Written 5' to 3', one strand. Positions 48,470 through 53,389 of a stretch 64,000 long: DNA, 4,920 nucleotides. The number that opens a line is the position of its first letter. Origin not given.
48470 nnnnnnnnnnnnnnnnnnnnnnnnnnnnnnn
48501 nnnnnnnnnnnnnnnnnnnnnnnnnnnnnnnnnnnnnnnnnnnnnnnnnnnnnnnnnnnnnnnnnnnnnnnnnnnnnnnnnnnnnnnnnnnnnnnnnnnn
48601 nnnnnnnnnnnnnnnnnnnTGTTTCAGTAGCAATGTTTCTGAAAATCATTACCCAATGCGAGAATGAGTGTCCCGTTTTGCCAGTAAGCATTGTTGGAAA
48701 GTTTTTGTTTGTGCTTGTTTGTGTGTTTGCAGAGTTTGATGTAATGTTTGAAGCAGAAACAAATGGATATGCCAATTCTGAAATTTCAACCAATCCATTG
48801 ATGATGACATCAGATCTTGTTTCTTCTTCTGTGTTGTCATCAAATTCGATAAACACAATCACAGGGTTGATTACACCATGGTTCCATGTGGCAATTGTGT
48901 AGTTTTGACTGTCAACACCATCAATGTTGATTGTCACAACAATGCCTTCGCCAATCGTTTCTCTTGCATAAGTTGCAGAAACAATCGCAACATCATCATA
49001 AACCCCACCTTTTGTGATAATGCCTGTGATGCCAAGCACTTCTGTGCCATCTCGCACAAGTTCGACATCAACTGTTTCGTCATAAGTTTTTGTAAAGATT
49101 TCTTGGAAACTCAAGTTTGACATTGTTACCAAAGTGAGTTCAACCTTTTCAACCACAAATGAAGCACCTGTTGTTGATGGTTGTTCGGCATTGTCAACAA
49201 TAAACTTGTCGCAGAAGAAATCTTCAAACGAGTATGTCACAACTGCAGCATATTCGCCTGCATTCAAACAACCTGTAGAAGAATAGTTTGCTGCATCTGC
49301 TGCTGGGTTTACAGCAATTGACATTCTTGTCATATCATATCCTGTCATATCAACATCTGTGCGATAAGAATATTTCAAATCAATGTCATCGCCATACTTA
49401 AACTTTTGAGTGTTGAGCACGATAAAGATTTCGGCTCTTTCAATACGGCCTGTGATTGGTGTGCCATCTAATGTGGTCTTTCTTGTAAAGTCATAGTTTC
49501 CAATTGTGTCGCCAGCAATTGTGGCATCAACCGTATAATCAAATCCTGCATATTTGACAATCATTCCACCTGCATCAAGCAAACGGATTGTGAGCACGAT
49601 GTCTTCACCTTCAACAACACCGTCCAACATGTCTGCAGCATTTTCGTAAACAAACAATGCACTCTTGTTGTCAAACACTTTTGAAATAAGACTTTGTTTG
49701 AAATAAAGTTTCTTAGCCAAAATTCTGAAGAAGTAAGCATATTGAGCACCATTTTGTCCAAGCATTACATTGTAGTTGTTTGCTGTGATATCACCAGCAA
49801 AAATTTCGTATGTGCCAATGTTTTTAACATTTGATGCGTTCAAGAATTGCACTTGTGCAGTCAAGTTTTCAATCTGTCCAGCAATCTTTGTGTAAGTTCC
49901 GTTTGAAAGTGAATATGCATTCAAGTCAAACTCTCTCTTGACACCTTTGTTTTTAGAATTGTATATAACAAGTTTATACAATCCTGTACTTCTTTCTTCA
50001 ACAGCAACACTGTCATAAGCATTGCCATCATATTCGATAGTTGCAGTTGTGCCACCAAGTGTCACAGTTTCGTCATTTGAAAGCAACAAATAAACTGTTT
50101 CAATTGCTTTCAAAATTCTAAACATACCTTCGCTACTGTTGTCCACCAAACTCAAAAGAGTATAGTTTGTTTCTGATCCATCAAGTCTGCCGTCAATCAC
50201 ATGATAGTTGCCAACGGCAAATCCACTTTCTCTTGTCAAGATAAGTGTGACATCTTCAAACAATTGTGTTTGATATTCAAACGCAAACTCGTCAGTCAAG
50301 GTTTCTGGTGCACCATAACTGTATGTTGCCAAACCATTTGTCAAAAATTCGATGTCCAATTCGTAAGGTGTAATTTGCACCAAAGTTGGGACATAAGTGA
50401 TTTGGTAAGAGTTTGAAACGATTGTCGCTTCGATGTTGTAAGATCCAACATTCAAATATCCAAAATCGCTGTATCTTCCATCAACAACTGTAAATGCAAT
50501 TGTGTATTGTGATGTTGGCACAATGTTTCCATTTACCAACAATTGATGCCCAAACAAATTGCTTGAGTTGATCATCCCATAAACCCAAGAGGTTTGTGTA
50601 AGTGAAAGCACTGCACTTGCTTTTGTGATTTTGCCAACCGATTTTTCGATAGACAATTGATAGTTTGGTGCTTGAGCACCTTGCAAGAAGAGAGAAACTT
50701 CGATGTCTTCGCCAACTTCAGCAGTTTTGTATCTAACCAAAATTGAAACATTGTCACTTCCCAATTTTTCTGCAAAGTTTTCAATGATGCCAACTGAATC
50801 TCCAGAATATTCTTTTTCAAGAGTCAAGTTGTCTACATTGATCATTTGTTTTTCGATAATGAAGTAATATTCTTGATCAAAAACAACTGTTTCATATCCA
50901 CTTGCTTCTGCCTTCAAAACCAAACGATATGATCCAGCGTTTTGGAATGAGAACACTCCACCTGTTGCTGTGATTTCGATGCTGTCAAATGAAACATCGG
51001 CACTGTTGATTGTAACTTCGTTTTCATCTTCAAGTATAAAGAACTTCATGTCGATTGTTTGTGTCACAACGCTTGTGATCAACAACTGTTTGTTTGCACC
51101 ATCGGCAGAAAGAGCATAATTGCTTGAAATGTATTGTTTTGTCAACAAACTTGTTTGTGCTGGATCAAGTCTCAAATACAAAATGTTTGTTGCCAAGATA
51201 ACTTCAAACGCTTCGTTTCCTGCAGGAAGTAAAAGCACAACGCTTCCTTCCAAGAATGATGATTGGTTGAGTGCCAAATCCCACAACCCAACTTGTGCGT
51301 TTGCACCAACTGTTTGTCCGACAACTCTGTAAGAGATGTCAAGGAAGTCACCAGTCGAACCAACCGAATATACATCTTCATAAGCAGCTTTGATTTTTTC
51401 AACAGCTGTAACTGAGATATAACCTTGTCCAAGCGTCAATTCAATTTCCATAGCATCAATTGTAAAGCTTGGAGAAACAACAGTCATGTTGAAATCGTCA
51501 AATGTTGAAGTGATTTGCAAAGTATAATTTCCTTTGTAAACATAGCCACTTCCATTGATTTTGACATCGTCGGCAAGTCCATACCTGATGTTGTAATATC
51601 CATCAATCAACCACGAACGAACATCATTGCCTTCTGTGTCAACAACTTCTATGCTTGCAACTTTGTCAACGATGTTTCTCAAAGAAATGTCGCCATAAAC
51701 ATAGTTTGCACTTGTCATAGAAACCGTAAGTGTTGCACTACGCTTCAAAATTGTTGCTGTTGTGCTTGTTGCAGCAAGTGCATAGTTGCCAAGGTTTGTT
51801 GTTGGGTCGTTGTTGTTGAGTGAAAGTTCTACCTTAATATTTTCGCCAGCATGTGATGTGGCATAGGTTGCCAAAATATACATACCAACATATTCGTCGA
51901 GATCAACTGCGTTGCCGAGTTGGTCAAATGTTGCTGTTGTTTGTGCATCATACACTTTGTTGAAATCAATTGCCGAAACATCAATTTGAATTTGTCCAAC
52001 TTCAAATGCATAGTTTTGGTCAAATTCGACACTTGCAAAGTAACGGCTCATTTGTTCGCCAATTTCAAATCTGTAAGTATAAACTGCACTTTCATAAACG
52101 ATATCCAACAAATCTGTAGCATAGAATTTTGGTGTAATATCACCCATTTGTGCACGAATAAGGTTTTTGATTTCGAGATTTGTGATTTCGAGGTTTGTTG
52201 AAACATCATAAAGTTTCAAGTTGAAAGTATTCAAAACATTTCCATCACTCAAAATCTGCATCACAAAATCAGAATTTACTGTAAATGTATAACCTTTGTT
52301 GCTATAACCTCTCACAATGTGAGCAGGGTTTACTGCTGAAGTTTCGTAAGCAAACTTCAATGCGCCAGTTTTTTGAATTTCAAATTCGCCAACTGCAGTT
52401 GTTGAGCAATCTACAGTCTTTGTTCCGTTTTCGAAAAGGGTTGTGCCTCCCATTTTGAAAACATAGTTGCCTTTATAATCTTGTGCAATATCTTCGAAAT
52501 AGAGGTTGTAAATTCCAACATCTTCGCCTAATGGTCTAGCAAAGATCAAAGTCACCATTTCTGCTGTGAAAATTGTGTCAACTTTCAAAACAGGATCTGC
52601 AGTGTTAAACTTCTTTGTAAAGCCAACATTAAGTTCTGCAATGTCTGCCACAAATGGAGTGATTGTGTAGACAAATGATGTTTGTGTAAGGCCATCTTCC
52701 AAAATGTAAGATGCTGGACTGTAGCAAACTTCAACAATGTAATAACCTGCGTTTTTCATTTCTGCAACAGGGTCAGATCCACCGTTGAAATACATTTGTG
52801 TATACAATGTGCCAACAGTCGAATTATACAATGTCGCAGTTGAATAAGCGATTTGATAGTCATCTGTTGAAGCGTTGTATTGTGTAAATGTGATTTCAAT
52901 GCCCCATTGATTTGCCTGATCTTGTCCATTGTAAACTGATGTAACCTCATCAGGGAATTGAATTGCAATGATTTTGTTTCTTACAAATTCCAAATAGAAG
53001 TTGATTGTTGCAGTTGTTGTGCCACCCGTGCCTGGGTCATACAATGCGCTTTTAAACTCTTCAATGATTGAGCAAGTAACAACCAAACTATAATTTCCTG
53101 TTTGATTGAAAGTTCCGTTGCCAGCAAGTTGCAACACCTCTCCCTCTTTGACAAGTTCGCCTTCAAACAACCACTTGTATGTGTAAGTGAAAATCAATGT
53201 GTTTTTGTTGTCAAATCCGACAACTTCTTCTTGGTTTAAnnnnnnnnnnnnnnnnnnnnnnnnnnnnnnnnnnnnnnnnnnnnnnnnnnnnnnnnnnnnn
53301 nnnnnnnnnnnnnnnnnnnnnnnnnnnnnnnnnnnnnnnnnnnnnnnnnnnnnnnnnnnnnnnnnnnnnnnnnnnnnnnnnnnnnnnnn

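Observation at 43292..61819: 18.5-kb single ORF (6175 aa): an adhesin-like giant book-ended by the same GLUG-type head module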

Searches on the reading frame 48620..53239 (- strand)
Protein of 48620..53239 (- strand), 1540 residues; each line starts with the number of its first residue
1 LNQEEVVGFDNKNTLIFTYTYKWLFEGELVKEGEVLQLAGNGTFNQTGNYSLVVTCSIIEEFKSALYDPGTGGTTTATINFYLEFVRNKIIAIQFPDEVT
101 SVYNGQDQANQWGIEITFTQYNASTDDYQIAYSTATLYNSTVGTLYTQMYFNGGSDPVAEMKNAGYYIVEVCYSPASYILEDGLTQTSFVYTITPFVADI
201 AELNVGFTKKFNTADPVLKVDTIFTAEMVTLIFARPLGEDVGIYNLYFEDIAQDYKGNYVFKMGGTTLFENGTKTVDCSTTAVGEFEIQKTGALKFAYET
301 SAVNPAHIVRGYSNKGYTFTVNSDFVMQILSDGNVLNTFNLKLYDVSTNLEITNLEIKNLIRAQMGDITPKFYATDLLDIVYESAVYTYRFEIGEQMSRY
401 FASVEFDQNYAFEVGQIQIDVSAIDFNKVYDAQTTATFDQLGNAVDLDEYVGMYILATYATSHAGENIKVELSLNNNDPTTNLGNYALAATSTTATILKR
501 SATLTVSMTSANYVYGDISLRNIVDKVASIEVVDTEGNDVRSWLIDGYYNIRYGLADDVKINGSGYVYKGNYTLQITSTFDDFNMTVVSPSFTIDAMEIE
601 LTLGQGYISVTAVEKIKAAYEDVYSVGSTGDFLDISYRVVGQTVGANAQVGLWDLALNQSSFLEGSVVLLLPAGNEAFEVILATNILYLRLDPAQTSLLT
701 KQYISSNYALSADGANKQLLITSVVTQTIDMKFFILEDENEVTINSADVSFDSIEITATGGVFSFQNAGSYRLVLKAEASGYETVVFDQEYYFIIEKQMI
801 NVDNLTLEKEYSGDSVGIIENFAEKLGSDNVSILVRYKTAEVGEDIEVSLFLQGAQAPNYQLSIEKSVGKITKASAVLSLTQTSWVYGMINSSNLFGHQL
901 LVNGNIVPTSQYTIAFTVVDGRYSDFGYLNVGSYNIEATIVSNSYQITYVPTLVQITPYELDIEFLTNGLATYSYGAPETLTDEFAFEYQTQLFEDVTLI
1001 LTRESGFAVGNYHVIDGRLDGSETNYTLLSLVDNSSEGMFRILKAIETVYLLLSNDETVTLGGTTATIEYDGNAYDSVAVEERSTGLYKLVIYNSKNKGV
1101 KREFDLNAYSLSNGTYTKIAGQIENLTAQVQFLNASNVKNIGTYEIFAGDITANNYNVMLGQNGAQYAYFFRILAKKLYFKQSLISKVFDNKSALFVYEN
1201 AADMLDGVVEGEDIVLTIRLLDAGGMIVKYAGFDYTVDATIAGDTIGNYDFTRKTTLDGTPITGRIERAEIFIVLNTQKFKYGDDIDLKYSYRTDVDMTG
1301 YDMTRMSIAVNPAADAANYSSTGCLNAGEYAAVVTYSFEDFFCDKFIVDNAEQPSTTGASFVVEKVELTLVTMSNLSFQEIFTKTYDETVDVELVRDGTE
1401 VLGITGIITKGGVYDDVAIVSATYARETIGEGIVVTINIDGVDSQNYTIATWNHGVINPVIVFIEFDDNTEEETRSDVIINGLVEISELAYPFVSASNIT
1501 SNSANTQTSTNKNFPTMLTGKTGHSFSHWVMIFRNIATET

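Call 107: search_solved_structures(query=A3, max_evalue=1)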
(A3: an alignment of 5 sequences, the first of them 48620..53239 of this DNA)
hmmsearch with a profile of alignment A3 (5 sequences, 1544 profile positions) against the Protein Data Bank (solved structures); distinct sequences matched with E-value up to 1: 0.

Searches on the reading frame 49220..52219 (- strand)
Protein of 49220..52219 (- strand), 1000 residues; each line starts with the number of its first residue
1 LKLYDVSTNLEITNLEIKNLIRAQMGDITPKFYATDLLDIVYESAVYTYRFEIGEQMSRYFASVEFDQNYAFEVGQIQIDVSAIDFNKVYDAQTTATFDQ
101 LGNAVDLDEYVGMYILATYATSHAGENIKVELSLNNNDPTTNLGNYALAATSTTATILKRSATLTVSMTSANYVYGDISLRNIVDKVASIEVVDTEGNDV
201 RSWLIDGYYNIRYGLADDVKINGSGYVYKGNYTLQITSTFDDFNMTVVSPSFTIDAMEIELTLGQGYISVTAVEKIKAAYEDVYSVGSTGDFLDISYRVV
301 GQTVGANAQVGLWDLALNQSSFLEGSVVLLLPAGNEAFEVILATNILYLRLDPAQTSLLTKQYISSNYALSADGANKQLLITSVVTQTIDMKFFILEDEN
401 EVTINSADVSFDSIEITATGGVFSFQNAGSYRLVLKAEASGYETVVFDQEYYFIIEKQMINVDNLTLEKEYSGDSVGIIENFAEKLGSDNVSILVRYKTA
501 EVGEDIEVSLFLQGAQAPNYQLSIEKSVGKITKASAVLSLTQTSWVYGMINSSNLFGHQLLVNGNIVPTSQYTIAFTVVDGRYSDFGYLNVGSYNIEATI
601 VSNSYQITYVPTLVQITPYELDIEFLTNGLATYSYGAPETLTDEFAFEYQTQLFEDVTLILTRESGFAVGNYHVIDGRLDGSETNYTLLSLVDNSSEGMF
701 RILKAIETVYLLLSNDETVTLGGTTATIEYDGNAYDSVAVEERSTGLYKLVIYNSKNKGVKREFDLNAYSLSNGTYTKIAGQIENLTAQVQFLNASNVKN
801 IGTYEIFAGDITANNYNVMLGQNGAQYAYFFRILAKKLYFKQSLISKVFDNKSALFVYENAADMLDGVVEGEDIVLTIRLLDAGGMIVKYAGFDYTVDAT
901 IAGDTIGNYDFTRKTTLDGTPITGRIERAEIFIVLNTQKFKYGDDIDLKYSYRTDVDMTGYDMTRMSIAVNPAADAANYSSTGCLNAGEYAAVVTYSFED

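Call 5: search_protein_families(library=pfam, proteins=[window:49220-52219:-], max_evalue=1)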
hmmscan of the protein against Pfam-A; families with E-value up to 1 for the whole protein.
window:49220-52219:- (1000 aa): 1 family
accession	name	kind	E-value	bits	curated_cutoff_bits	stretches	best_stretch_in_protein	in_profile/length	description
PF18657.6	YDG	-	0.00022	21.9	25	2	85-152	12-84/85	YDG domain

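Call 27: search_protein_families(library=ncbifam, proteins=[window:49220-52219:-], max_evalue=1)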
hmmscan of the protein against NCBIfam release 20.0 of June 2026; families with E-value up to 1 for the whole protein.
window:49220-52219:- (1000 aa): 0 families
